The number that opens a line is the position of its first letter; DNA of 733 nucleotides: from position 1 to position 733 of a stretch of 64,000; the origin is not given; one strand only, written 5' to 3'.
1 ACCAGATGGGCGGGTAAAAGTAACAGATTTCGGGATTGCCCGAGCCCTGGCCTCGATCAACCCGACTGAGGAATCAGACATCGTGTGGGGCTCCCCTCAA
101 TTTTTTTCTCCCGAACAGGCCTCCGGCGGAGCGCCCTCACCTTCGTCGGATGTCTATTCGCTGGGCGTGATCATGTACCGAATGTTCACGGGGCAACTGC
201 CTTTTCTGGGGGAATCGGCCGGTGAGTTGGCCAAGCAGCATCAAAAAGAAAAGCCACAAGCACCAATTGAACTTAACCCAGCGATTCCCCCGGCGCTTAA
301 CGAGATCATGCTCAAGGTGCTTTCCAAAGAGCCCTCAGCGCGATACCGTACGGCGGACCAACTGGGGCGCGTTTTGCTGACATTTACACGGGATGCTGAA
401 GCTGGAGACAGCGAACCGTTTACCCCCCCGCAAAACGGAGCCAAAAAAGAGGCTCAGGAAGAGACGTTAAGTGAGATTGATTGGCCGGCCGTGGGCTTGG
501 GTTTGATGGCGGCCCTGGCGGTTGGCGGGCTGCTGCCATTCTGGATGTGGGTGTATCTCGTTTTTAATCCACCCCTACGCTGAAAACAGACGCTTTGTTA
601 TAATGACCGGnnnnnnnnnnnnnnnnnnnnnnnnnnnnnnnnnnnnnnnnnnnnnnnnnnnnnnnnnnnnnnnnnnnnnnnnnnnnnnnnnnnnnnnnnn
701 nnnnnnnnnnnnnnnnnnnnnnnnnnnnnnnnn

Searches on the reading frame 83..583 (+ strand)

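Call 30: search_protein_families(library=pfam, proteins=[window:83-583:+], max_evalue=0.001)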
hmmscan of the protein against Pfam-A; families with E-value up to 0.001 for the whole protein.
window:83-583:+ (166 aa): 2 families
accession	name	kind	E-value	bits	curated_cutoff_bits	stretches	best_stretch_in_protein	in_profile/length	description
PF00069.31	Pkinase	-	1.4e-10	41.4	31.7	1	2-90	158-254/263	Protein kinase domain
PF07714.23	PK_Tyr_Ser-Thr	-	2.2e-07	30.9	23.1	1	6-89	169-250/258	Protein tyrosine and serine/threonine kinase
